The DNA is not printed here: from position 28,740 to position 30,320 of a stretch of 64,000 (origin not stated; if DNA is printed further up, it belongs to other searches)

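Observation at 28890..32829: frhB-like / korA / korB operon: candidate 2-oxoacid:F420 oxidoreductase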

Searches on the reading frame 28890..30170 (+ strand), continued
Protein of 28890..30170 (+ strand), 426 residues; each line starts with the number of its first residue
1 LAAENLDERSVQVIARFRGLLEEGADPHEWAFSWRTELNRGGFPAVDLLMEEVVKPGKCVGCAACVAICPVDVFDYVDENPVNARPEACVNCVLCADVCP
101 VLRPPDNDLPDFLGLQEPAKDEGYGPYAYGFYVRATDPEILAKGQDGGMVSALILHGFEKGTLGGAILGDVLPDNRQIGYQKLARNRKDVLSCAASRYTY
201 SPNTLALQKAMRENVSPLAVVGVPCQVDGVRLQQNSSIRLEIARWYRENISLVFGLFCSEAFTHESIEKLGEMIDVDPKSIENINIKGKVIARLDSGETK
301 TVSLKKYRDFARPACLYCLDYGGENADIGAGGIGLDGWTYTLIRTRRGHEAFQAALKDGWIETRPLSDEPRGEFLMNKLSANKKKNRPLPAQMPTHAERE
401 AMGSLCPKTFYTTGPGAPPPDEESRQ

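Call 78: find_encoding_contigs(protein=P0128, flank=6000, max_places=2)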
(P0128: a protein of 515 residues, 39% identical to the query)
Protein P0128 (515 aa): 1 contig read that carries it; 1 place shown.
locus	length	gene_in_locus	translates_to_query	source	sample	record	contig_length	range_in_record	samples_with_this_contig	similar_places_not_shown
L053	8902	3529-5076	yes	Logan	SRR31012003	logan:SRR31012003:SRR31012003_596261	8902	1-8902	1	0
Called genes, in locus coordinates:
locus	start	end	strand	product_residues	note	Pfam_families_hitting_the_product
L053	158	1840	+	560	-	PF00070:Pyr_redox (faint), PF00890:FAD_binding_2 (weak), PF01266:DAO, PF01494:FAD_binding_3 (weak), PF01946:Thi4 (weak), PF07992:Pyr_redox_2 (faint), PF12831:FAD_oxidored (weak), PF13450:NAD_binding_8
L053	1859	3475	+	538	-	PF01266:DAO (faint), PF01494:FAD_binding_3 (weak), PF13450:NAD_binding_8, PF01593:Amino_oxidase (faint)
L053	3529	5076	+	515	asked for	PF13183:Fer4_8 (faint), PF00037:Fer4 (weak), PF12837:Fer4_6 (faint), PF13237:Fer4_10, PF12838:Fer4_7 (weak), PF13187:Fer4_9, PF04422:FrhB_FdhB_N, PF04432:FrhB_FdhB_C, +2 more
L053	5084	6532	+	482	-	PF20695:UbiD_N, PF01977:UbiD, PF20696:UbiD_C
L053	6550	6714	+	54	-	-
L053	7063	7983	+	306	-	PF02548:Pantoate_transf (faint), PF13714:PEP_mutase, PF00463:ICL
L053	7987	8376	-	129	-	-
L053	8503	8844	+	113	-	-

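Call 79: find_encoding_contigs(protein=P0126, flank=6000, max_places=2)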
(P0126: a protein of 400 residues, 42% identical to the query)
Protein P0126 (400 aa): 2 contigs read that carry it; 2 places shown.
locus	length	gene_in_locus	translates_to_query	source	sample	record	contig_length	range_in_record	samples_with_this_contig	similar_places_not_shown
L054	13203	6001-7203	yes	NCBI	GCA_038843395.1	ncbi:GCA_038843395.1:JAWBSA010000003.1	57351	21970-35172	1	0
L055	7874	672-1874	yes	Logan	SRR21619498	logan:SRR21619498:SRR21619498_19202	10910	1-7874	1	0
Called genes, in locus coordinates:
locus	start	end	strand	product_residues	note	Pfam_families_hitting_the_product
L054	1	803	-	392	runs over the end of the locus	PF01266:DAO, PF04820:Trp_halogenase (faint)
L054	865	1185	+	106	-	-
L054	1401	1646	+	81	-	PF00364:Biotin_lipoyl, PF25973:BSH_CzcB (faint), PF25984:BSH_YknX (weak), PF25917:BSH_RND (faint), PF25997:BSH_YhbJ, PF01597:GCV_H (weak)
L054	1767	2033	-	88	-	PF21840:DUF6899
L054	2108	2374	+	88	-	PF11746:DUF3303 (weak), PF08734:GYD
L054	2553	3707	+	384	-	PF13401:AAA_22 (weak), PF22703:Cdc6_lid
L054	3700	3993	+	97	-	-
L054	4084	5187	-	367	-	PF00155:Aminotran_1_2, PF00266:Aminotran_5 (faint), PF04864:Alliinase_C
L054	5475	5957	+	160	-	-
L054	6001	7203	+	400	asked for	PF13183:Fer4_8 (faint), PF00037:Fer4 (faint), PF12838:Fer4_7 (weak), PF13187:Fer4_9, PF13237:Fer4_10 (weak), PF13484:Fer4_16 (faint), PF04422:FrhB_FdhB_N, PF04432:FrhB_FdhB_C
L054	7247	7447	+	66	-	-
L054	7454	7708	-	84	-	-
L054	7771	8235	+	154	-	-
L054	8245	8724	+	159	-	-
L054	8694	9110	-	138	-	-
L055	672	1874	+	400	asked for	PF13183:Fer4_8 (faint), PF00037:Fer4 (faint), PF12838:Fer4_7 (weak), PF13187:Fer4_9, PF13237:Fer4_10 (weak), PF13484:Fer4_16 (faint), PF04422:FrhB_FdhB_N, PF04432:FrhB_FdhB_C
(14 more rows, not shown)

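Call 81: search_protein_families(library=pfam, proteins=[P0267, P0262, P0200, P0166, P0182, P0177, P0229, P0201, P0128, P0121], max_evalue=0.00001)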
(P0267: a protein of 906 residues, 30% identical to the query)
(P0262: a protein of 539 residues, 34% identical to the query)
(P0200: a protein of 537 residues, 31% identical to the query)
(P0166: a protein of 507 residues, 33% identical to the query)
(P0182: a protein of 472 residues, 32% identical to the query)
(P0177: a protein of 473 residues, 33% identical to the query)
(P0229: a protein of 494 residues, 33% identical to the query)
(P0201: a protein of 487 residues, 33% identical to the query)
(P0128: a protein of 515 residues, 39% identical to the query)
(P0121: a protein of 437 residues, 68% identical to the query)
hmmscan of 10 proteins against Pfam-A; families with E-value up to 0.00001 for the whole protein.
P0267 (906 aa): 13 families
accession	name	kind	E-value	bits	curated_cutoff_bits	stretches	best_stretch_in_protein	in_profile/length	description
PF04432.18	FrhB_FdhB_C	-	6.6e-40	136.9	23.3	1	273-420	2-147/150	Coenzyme F420 hydrogenase/dehydrogenase, beta subunit C terminus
PF14691.11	Fer4_20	-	7.4e-39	132.5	25.8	1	457-566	1-111/113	Dihydroprymidine dehydrogenase domain II, 4Fe-4S cluster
PF07992.20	Pyr_redox_2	-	1.9e-38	133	26.1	1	581-887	2-291/291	Pyridine nucleotide-disulphide oxidoreductase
PF04422.18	FrhB_FdhB_N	-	7.9e-20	71.2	22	1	192-266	3-77/78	Coenzyme F420 hydrogenase/dehydrogenase, beta subunit N-term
PF00070.33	Pyr_redox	-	5.2e-09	36.9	22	1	722-796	2-79/82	Pyridine nucleotide-disulphide oxidoreductase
PF13738.12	Pyr_redox_3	-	1.3e-08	34.9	30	0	719-871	164-305/305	Pyridine nucleotide-disulphide oxidoreductase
PF13237.11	Fer4_10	-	1.8e-08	34.6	25.5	1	114-160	3-53/53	4Fe-4S dicluster domain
PF00037.32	Fer4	-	1.8e-08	34.3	21.1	0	117-136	5-24/24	4Fe-4S binding domain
PF12838.12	Fer4_7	-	3.9e-08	34.1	27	1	120-161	2-50/52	4Fe-4S dicluster domain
PF12837.12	Fer4_6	-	3.5e-07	30.3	25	0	141-160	1-20/24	4Fe-4S binding domain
PF13187.11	Fer4_9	-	4e-07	30.4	27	1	120-162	2-50/52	4Fe-4S dicluster domain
PF13450.12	NAD_binding_8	-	2.6e-06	28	21.9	1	584-627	1-45/68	NAD(P)-binding Rossmann-like domain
PF12797.12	Fer4_2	-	6.8e-06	26.2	24.5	0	142-160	3-21/22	4Fe-4S binding domain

P0262 (539 aa): 9 families
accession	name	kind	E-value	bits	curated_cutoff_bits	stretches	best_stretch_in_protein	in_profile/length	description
PF04432.18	FrhB_FdhB_C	-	8e-42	143.1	23.3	1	170-319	2-149/150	Coenzyme F420 hydrogenase/dehydrogenase, beta subunit C terminus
PF04422.18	FrhB_FdhB_N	-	1.6e-24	86.3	22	1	85-161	1-78/78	Coenzyme F420 hydrogenase/dehydrogenase, beta subunit N-term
PF13247.11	Fer4_11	-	1.9e-19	70.1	26.2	1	430-517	6-97/100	4Fe-4S dicluster domain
PF12838.12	Fer4_7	-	9.6e-14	52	27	1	434-479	2-51/52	4Fe-4S dicluster domain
PF13237.11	Fer4_10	-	1.6e-13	50.8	25.5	1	433-477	8-53/53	4Fe-4S dicluster domain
PF00037.32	Fer4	-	5.9e-13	48.5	21.1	1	460-479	2-21/24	4Fe-4S binding domain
PF13187.11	Fer4_9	-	3.1e-12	46.7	27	0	434-477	2-48/52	4Fe-4S dicluster domain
PF14697.11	Fer4_21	-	2.4e-10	40.8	35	0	434-478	8-53/59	4Fe-4S dicluster domain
PF12837.12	Fer4_6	-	3.2e-08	33.6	25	1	459-480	2-23/24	4Fe-4S binding domain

P0200 (537 aa): 10 families
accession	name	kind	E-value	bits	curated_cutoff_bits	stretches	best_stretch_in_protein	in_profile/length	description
PF04432.18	FrhB_FdhB_C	-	1.9e-47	161.3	23.3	1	347-499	2-149/150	Coenzyme F420 hydrogenase/dehydrogenase, beta subunit C terminus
PF04422.18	FrhB_FdhB_N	-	3.9e-27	94.6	22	1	261-334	1-74/78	Coenzyme F420 hydrogenase/dehydrogenase, beta subunit N-term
PF00037.32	Fer4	-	8.7e-10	38.4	21.1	1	215-236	2-23/24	4Fe-4S binding domain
PF14697.11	Fer4_21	-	3.2e-09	37.2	35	0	215-236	2-23/59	4Fe-4S dicluster domain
PF13187.11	Fer4_9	-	2.9e-08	34.1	27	1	188-235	2-51/52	4Fe-4S dicluster domain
PF13237.11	Fer4_10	-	6.9e-08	32.7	25.5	1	182-232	3-53/53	4Fe-4S dicluster domain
PF12837.12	Fer4_6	-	2.3e-07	30.9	25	0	216-232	4-20/24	4Fe-4S binding domain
PF13183.11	Fer4_8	-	2.5e-07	31.6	27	0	219-232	3-16/68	4Fe-4S dicluster domain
PF12838.12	Fer4_7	-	5.1e-07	30.5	27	0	188-233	2-50/52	4Fe-4S dicluster domain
PF12797.12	Fer4_2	-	9.6e-07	28.8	24.5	0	182-200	4-22/22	4Fe-4S binding domain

P0166 (507 aa): 5 families
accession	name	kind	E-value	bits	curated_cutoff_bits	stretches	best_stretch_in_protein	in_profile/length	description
PF04432.18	FrhB_FdhB_C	-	6.3e-43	146.7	23.3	1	305-453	2-145/150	Coenzyme F420 hydrogenase/dehydrogenase, beta subunit C terminus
PF04422.18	FrhB_FdhB_N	-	9.3e-25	87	22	1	221-297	2-78/78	Coenzyme F420 hydrogenase/dehydrogenase, beta subunit N-term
PF13187.11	Fer4_9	-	2.2e-07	31.2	27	1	146-188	2-50/52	4Fe-4S dicluster domain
PF12838.12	Fer4_7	-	2.8e-07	31.3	27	1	146-187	2-50/52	4Fe-4S dicluster domain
PF00037.32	Fer4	-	4.8e-07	29.8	21.1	1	145-161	7-23/24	4Fe-4S binding domain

P0182 (472 aa): 2 families
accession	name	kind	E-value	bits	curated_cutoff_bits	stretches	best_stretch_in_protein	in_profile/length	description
PF04432.18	FrhB_FdhB_C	-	2.9e-35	121.8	23.3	1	192-361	2-149/150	Coenzyme F420 hydrogenase/dehydrogenase, beta subunit C terminus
PF04422.18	FrhB_FdhB_N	-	5.5e-21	74.9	22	1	105-183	1-77/78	Coenzyme F420 hydrogenase/dehydrogenase, beta subunit N-term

P0177 (473 aa): 8 families
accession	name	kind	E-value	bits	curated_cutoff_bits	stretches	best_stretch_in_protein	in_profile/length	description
PF04432.18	FrhB_FdhB_C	-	6.8e-45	153.1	23.3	1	286-436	2-147/150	Coenzyme F420 hydrogenase/dehydrogenase, beta subunit C terminus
PF04422.18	FrhB_FdhB_N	-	4.2e-26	91.3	22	1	201-278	1-78/78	Coenzyme F420 hydrogenase/dehydrogenase, beta subunit N-term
PF00037.32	Fer4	-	1.7e-08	34.3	21.1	0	152-170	1-19/24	4Fe-4S binding domain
PF12837.12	Fer4_6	-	3.1e-08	33.6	25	0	151-170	1-20/24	4Fe-4S binding domain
PF13237.11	Fer4_10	-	2.8e-07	30.8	25.5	1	125-170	4-53/53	4Fe-4S dicluster domain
PF12797.12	Fer4_2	-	3e-07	30.4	24.5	0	151-170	2-21/22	4Fe-4S binding domain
PF09339.16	HTH_IclR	-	4.6e-07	29.9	22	1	58-100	8-50/52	IclR helix-turn-helix domain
PF12838.12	Fer4_7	-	3e-06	28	27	1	130-171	2-50/52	4Fe-4S dicluster domain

P0229 (494 aa): 2 families
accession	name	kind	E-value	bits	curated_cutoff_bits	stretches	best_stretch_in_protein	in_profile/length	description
PF04432.18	FrhB_FdhB_C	-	1.1e-41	142.6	23.3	1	187-337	3-148/150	Coenzyme F420 hydrogenase/dehydrogenase, beta subunit C terminus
PF04422.18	FrhB_FdhB_N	-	2.4e-24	85.7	22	1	103-173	2-73/78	Coenzyme F420 hydrogenase/dehydrogenase, beta subunit N-term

P0201 (487 aa): 2 families
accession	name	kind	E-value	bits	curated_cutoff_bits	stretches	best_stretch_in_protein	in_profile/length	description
PF04432.18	FrhB_FdhB_C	-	3.3e-45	154.1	23.3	1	28-178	2-149/150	Coenzyme F420 hydrogenase/dehydrogenase, beta subunit C terminus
PF04422.18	FrhB_FdhB_N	-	1.5e-23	83.2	22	1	323-395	2-74/78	Coenzyme F420 hydrogenase/dehydrogenase, beta subunit N-term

P0128 (515 aa): 7 families
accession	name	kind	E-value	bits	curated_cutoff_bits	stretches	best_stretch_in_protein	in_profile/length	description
PF04432.18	FrhB_FdhB_C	-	1.3e-37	129.4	23.3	1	339-491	3-149/150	Coenzyme F420 hydrogenase/dehydrogenase, beta subunit C terminus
PF04422.18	FrhB_FdhB_N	-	4.3e-24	84.9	22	1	254-329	2-76/78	Coenzyme F420 hydrogenase/dehydrogenase, beta subunit N-term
PF00037.32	Fer4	-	1.2e-08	34.8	21.1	1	178-197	3-22/24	4Fe-4S binding domain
PF13237.11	Fer4_10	-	3.6e-08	33.6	25.5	1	179-224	5-53/53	4Fe-4S dicluster domain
PF13187.11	Fer4_9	-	7.3e-08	32.8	27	1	182-224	1-48/52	4Fe-4S dicluster domain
PF13183.11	Fer4_8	-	9.5e-08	32.9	27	0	181-196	52-67/68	4Fe-4S dicluster domain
PF12838.12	Fer4_7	-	9.6e-07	29.6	27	1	182-224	1-49/52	4Fe-4S dicluster domain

P0121 (437 aa): 8 families
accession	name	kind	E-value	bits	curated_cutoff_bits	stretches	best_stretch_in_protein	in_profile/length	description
PF04432.18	FrhB_FdhB_C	-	4.6e-33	114.7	23.3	1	229-380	3-149/150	Coenzyme F420 hydrogenase/dehydrogenase, beta subunit C terminus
PF04422.18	FrhB_FdhB_N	-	8.8e-16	58.3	22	1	143-219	2-77/78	Coenzyme F420 hydrogenase/dehydrogenase, beta subunit N-term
PF14697.11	Fer4_21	-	2.3e-08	34.5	35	1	66-113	3-53/59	4Fe-4S dicluster domain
PF13183.11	Fer4_8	-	1.8e-07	32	27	0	98-128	2-32/68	4Fe-4S dicluster domain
PF00037.32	Fer4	-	8.2e-07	29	21.1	0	66-85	3-22/24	4Fe-4S binding domain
PF13237.11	Fer4_10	-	8.7e-07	29.2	25.5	1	67-112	5-53/53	4Fe-4S dicluster domain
PF12838.12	Fer4_7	-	2.9e-06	28.1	27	1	70-113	1-50/52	4Fe-4S dicluster domain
PF13187.11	Fer4_9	-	6.3e-06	26.6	27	0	70-112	1-48/52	4Fe-4S dicluster domain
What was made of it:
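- Only ten of the longest hits were scanned (call 81). No Rosetta-stone fusion with POR domains was found (call 81).
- Tried and rejected: They carry extra Fer4, HTH or GltD-like domains instead (call 81).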
